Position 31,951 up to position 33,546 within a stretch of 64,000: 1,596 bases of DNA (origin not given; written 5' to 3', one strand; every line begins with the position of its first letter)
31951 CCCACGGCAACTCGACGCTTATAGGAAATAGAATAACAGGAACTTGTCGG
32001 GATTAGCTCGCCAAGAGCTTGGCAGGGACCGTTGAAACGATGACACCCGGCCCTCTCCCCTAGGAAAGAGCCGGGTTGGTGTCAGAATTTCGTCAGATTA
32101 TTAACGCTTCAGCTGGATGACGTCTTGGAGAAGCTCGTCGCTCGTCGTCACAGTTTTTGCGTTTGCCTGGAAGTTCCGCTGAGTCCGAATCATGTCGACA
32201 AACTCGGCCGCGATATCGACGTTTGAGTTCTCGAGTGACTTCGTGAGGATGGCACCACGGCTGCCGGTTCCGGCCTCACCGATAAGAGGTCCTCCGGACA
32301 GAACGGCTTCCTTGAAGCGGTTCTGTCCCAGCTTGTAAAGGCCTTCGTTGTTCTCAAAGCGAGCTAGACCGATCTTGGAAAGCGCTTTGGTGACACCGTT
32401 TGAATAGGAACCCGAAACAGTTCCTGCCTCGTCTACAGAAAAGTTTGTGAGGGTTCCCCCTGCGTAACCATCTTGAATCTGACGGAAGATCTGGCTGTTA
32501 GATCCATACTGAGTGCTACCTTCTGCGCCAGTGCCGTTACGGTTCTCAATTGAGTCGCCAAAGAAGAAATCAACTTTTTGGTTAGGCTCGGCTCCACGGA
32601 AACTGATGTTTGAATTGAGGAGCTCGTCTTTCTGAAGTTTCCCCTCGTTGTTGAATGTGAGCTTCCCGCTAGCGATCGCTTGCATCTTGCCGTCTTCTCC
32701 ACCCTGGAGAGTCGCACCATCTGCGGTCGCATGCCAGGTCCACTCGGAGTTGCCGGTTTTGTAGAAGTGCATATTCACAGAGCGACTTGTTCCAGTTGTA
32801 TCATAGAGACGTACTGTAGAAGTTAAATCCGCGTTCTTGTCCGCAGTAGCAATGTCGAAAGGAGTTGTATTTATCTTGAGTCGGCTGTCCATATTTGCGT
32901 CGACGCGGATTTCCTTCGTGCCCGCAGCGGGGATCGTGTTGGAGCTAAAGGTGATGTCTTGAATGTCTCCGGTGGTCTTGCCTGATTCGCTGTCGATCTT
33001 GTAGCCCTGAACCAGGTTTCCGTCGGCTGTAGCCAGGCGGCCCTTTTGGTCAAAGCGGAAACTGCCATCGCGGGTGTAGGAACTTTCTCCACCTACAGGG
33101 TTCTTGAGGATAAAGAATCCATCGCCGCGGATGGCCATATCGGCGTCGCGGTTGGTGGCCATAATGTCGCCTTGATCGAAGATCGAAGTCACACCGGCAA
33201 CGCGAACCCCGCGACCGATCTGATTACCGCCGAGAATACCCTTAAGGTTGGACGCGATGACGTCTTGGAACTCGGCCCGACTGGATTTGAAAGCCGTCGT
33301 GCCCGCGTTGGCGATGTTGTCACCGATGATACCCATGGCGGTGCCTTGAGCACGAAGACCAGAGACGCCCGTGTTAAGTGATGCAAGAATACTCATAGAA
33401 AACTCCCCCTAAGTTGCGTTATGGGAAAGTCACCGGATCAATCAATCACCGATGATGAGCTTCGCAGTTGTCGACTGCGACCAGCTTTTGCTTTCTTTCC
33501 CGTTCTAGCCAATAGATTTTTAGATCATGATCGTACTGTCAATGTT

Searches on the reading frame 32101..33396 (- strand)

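Call 75: search_protein_families(library=pfam, proteins=[window:32101-33396:-], max_evalue=0.01)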
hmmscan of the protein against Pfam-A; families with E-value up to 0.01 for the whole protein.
window:32101-33396:- (431 aa): 4 families
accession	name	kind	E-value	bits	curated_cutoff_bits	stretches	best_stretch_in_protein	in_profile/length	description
PF07559.19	FlgE_D2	-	7.2e-17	62.6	22.7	1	168-311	1-142/142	Flagellar basal body protein FlaE D2 domain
PF06429.18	Flg_bbr_C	-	9.3e-17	60.7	23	1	387-429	4-46/46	Flagellar basal body rod FlgEFG protein C-terminal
PF22692.1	LlgE_F_G_D1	-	1e-13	51.7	27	1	88-152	1-44/64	Flagellar hook protein FlgE/F/G D1 domain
PF00460.25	Flg_bb_rod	-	1.9e-07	31.3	20.7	1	7-37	1-31/31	Flagella basal body rod protein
